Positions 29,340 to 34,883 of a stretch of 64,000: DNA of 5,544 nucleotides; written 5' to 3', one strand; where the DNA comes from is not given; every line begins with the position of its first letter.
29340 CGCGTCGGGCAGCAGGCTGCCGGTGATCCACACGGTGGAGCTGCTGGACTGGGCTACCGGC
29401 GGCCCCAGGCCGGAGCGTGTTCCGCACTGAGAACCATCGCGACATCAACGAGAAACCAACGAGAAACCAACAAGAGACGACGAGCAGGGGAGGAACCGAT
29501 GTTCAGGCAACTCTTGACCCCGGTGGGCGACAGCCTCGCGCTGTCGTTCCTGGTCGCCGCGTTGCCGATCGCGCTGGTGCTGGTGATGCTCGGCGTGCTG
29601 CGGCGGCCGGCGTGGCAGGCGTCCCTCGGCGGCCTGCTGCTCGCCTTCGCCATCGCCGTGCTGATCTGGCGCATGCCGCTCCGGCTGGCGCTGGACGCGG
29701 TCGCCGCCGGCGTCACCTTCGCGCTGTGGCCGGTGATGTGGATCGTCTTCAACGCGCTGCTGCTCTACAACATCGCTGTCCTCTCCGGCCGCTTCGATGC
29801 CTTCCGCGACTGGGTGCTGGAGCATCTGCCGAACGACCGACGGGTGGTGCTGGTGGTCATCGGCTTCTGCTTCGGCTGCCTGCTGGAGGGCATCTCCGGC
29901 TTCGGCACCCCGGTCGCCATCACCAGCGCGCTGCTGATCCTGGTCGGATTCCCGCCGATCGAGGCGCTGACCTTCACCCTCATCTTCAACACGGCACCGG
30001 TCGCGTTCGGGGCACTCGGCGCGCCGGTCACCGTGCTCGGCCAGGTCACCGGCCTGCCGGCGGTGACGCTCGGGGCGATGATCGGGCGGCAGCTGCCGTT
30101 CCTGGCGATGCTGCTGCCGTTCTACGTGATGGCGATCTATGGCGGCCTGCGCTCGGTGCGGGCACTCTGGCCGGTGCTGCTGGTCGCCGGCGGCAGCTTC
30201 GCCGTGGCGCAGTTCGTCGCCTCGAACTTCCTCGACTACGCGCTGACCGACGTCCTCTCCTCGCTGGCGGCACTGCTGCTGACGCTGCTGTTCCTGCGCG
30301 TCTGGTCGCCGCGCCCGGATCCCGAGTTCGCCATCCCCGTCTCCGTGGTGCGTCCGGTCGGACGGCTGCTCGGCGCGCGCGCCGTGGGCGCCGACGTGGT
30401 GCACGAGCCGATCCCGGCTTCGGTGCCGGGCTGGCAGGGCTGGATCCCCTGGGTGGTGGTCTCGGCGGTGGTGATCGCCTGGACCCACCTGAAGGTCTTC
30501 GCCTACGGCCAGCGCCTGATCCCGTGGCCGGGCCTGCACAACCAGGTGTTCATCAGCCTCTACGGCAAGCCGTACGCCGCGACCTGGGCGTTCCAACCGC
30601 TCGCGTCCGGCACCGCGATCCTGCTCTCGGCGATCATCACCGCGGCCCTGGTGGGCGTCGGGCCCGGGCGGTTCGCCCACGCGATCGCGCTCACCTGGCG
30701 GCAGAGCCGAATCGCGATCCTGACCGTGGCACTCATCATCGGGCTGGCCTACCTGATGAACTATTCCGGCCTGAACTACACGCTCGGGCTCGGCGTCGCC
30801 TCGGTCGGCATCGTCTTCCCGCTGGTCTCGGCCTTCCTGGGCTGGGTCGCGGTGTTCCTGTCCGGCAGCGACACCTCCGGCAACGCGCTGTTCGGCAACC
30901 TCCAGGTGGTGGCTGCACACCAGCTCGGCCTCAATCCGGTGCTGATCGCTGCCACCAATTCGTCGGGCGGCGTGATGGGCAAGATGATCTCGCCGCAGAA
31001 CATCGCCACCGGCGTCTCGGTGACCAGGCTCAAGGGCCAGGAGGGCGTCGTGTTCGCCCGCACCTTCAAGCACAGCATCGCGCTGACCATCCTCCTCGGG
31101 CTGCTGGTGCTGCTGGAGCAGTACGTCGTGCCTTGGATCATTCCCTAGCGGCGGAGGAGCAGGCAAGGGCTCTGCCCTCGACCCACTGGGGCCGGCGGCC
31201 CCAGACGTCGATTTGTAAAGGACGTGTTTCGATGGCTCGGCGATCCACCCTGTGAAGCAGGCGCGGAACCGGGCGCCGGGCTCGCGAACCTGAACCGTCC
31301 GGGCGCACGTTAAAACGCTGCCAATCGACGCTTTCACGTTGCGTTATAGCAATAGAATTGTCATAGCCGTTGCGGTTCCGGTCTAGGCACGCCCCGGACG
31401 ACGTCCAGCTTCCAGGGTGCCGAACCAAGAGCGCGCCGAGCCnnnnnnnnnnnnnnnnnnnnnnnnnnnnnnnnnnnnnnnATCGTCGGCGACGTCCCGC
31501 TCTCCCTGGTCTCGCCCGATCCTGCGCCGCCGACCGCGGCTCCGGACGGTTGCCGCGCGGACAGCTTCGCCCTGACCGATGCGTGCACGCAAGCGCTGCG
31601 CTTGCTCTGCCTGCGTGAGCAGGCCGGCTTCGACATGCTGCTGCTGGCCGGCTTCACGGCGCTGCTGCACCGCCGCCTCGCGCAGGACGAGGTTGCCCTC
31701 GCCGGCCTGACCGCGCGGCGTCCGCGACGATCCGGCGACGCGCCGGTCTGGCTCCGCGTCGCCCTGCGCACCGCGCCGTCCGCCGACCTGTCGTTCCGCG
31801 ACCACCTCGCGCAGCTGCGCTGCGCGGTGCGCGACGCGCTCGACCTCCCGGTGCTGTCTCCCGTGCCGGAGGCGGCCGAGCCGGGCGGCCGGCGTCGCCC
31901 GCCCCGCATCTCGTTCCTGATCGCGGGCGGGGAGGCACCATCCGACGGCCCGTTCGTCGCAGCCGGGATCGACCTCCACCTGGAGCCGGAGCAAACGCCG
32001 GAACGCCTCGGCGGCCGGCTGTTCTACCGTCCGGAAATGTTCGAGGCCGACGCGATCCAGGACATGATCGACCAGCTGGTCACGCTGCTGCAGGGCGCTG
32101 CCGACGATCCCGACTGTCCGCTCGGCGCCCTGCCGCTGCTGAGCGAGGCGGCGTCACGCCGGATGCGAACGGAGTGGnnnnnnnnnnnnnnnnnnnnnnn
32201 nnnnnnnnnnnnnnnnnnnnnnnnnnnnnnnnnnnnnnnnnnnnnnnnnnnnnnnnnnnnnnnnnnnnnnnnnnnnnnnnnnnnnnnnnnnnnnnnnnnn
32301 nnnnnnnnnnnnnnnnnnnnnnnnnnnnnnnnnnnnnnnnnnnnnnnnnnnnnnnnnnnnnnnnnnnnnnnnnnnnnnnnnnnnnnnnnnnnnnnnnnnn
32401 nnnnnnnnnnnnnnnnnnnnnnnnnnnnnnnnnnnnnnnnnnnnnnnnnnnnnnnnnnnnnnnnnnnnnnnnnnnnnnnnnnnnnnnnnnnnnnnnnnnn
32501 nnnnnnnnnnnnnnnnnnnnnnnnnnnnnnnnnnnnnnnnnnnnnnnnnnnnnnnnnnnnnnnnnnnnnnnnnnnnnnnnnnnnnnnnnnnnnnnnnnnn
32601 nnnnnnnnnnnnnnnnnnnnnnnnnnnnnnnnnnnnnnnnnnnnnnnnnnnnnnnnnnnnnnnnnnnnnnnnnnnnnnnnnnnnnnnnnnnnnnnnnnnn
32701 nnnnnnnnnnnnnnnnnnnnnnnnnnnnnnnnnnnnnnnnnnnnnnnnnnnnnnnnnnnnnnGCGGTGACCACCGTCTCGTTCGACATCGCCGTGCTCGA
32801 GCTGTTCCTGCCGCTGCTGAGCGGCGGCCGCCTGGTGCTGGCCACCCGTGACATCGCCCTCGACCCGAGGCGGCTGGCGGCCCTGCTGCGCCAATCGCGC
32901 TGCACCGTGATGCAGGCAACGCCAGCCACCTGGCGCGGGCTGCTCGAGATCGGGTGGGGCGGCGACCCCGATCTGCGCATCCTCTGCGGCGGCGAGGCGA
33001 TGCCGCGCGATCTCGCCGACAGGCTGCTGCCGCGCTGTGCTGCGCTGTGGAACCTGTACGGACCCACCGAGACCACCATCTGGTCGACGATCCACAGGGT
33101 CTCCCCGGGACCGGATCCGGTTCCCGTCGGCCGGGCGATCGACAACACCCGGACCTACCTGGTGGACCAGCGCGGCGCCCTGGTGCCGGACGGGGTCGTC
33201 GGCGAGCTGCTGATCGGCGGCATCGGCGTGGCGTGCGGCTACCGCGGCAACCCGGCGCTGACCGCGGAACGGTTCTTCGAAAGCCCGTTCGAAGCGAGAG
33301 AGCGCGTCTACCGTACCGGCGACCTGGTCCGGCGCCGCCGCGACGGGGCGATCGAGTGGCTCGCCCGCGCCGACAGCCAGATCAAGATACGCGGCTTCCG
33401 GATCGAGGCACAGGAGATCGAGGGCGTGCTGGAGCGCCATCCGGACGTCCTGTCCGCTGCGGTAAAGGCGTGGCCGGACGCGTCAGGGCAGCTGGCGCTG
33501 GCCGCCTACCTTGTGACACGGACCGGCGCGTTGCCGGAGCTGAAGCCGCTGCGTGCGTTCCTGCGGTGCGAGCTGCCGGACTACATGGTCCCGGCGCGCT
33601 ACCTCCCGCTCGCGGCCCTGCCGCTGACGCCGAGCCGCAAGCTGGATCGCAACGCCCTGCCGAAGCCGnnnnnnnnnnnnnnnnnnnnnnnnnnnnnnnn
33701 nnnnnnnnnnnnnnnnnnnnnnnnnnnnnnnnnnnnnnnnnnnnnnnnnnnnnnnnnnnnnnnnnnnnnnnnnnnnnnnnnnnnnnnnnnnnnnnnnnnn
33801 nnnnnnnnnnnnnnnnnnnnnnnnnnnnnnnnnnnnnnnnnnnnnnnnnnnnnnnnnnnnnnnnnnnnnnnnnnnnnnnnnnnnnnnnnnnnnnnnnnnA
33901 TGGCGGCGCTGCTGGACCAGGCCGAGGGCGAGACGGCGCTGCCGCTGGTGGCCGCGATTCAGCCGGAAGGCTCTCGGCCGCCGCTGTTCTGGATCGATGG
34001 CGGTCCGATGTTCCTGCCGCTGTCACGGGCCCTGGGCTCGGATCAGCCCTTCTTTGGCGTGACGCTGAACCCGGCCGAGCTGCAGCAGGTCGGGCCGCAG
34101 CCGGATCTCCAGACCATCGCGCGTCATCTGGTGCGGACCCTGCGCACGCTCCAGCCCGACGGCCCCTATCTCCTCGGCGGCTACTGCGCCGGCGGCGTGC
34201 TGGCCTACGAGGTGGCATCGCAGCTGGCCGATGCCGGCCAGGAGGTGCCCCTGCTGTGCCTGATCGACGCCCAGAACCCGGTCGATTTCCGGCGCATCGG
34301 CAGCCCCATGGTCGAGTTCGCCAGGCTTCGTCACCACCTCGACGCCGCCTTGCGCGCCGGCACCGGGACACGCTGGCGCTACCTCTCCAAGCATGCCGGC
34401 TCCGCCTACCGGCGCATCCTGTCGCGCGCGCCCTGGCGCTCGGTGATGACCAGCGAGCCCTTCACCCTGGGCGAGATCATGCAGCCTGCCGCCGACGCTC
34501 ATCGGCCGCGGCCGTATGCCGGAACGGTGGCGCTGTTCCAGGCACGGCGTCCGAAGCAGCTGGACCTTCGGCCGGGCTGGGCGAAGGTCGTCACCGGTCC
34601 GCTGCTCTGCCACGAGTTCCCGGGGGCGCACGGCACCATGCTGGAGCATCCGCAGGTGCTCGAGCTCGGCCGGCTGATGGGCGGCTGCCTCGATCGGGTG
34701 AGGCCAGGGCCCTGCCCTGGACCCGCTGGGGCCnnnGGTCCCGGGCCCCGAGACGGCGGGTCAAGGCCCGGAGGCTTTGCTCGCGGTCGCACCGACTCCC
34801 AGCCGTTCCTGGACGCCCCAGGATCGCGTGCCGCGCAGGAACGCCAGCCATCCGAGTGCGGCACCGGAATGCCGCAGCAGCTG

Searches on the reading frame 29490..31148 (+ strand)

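Call 3: search_protein_families(library=pfam, proteins=[window:29490-31148:+], max_evalue=0.01)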
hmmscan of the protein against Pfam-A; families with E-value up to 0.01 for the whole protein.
window:29490-31148:+ (552 aa): 1 family
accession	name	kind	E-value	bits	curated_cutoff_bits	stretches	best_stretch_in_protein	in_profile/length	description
PF02652.20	Lactate_perm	-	4.7e-129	431.9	27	1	18-542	1-521/522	L-lactate permease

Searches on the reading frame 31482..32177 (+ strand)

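Call 56: search_protein_families(library=pfam, max_evalue=10, proteins=[window:31482-32177:+])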
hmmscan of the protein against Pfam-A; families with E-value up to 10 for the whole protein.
seq(232 aa): 1 family
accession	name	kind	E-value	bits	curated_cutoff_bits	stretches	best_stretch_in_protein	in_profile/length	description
PF00668.25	Condensation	-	8.2e-08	31.8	30.6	2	164-226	391-453/456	Condensation domain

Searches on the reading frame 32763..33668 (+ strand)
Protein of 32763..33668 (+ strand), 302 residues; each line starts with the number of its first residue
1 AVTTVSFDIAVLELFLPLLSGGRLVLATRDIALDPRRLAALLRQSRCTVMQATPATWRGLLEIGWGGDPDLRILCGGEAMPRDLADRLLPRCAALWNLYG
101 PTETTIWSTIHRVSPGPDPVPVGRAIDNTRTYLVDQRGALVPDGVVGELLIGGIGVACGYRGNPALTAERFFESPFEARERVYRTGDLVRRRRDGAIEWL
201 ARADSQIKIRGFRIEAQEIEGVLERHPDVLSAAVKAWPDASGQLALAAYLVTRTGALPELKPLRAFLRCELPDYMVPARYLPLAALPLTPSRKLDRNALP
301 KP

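Call 39: search_solved_structures(query=window:32763-33668:+, max_evalue=1e-30, show_alignments=1)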
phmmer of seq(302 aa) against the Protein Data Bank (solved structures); distinct sequences matched with E-value up to 1e-30: 48.
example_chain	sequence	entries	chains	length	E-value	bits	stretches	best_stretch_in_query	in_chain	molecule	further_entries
6mfy_A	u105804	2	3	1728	1.4e-106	359.7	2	3-302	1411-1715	Linear gramicidin synthase subunit A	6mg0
6mfz_A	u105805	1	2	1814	1.7e-106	359.5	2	3-302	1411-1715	Linear gramicidin synthase subunit A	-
9be3_A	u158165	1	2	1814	1.7e-106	359.5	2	3-302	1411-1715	Linear gramicidin synthase subunit A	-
9be4_A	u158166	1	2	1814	1.7e-106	359.5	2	3-302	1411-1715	Linear gramicidin synthase subunit A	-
9meh_A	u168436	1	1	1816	1.7e-106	359.5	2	3-302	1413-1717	Linear gramicidin synthase subunit A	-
8xjz_C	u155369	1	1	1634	2.6e-91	309.6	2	11-300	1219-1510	Peptide synthetase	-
5u89_A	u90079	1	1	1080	7.7e-76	258.7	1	1-302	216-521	Amino acid adenylation domain protein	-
8www_A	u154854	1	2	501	2.3e-73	250.6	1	2-302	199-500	Carrier domain-containing protein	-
4zxh_A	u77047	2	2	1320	2.5e-68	234.1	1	1-302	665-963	ABBFA_003403 | Tyrocidine synthetase 3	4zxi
6p1j_A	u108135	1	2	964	4.3e-62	213.6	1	3-299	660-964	Txo2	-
8jbr_A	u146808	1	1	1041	4e-61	210.4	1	3-302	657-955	McyA protein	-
6ea3_B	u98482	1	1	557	2.2e-60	208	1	3-302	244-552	adenylation domain of Fuscachelin synthetase component H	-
2vsq_A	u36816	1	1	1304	3.2e-57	197.6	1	2-302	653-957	SURFACTIN SYNTHETASE SUBUNIT 3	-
9bfd_B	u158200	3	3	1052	3.4e-55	190.9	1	3-302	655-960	Tyrocidine synthase 2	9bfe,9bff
9bfd_A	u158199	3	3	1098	8.6e-54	186.3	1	4-302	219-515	Tyrocidine synthase 1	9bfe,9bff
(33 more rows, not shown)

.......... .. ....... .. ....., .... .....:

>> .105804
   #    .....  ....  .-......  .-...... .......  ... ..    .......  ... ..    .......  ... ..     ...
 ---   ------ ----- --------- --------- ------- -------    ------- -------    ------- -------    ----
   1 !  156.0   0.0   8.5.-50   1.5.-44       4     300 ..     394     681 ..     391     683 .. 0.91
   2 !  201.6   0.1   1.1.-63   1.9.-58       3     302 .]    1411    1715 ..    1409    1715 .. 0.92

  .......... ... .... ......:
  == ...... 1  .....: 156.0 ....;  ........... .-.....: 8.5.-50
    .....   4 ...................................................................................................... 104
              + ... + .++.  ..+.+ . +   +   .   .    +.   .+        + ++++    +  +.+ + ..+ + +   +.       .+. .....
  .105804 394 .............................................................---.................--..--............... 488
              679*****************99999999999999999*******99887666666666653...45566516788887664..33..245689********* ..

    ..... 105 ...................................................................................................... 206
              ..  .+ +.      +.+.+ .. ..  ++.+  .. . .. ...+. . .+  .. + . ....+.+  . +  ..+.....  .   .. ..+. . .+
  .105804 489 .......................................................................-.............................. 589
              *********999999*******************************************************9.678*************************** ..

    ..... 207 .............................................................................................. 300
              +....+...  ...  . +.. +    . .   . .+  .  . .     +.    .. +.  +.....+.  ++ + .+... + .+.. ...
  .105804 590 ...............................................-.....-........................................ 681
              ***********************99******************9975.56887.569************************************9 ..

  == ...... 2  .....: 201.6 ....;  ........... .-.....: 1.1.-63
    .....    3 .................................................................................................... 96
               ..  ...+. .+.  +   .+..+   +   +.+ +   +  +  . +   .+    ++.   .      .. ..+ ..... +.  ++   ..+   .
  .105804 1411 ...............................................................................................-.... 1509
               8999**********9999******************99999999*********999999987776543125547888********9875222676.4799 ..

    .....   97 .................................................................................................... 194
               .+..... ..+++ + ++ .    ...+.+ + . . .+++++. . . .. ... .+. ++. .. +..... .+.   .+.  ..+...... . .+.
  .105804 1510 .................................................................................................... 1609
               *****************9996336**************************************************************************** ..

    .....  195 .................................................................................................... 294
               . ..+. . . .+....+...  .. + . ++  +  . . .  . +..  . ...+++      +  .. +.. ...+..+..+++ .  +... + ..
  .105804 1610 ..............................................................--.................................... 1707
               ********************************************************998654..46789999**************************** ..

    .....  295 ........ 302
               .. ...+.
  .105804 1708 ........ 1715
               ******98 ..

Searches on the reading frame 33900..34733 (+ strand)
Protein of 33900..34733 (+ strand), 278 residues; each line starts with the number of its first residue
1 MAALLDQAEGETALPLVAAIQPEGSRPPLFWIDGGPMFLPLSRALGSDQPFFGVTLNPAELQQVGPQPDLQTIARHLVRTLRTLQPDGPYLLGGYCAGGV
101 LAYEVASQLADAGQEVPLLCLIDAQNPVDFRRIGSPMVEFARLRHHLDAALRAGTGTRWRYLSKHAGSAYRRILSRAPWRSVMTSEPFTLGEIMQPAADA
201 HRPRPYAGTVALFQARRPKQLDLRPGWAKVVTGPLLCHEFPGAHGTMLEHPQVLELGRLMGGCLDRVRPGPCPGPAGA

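Call 33: search_solved_structures(query=window:33900-34733:+, max_evalue=1, show_alignments=3)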
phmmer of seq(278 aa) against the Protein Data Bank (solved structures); distinct sequences matched with E-value up to 1: 46.
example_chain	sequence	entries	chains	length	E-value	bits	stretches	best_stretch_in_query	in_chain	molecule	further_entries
6ojc_A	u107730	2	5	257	4e-12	49.3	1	70-137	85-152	NocB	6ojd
4zxh_A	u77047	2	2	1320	3.5e-11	46.2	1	33-128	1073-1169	ABBFA_003403 | Tyrocidine synthetase 3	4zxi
9f7b_A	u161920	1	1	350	4.2e-11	46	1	15-124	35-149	3-hydroxyacyl-[acyl-carrier-protein] dehydratase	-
7dxo_A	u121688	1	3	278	4.5e-10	42.6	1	9-132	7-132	Non-ribosomal peptide synthetase 4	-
7crn_A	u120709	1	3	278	5.8e-10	42.2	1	9-132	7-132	Non-ribosomal peptide synthetase 4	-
7r0x_A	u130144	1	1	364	7.8e-09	38.5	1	35-127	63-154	Polyketide synthase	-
3ils_A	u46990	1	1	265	1.1e-07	34.8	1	77-133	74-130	Aflatoxin biosynthesis polyketide synthase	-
2roq_A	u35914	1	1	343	6.7e-07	32.2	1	22-127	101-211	Enterobactin synthetase component F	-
3tej_A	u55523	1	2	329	6.8e-07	32.1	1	22-127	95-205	Enterobactin synthase component F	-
8cg4_A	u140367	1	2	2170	1.2e-06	31.3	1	78-132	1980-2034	Norsolorinic acid synthase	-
1xkt_A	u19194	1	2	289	2.5e-06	30.3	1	8-112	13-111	fatty acid synthase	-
7mhd_A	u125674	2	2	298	2.8e-06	30.1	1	8-112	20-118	Fatty acid synthase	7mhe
2px6_A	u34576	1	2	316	3e-06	30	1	8-112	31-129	Thioesterase domain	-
5v3w_A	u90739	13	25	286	3.1e-06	30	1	37-125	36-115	Polyketide synthase Pks13 (Termination polyketide synthase) | Polyketide synthase Pks13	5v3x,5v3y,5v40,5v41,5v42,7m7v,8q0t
4z49_A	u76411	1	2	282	3.2e-06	30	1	49-112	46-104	Fatty acid synthase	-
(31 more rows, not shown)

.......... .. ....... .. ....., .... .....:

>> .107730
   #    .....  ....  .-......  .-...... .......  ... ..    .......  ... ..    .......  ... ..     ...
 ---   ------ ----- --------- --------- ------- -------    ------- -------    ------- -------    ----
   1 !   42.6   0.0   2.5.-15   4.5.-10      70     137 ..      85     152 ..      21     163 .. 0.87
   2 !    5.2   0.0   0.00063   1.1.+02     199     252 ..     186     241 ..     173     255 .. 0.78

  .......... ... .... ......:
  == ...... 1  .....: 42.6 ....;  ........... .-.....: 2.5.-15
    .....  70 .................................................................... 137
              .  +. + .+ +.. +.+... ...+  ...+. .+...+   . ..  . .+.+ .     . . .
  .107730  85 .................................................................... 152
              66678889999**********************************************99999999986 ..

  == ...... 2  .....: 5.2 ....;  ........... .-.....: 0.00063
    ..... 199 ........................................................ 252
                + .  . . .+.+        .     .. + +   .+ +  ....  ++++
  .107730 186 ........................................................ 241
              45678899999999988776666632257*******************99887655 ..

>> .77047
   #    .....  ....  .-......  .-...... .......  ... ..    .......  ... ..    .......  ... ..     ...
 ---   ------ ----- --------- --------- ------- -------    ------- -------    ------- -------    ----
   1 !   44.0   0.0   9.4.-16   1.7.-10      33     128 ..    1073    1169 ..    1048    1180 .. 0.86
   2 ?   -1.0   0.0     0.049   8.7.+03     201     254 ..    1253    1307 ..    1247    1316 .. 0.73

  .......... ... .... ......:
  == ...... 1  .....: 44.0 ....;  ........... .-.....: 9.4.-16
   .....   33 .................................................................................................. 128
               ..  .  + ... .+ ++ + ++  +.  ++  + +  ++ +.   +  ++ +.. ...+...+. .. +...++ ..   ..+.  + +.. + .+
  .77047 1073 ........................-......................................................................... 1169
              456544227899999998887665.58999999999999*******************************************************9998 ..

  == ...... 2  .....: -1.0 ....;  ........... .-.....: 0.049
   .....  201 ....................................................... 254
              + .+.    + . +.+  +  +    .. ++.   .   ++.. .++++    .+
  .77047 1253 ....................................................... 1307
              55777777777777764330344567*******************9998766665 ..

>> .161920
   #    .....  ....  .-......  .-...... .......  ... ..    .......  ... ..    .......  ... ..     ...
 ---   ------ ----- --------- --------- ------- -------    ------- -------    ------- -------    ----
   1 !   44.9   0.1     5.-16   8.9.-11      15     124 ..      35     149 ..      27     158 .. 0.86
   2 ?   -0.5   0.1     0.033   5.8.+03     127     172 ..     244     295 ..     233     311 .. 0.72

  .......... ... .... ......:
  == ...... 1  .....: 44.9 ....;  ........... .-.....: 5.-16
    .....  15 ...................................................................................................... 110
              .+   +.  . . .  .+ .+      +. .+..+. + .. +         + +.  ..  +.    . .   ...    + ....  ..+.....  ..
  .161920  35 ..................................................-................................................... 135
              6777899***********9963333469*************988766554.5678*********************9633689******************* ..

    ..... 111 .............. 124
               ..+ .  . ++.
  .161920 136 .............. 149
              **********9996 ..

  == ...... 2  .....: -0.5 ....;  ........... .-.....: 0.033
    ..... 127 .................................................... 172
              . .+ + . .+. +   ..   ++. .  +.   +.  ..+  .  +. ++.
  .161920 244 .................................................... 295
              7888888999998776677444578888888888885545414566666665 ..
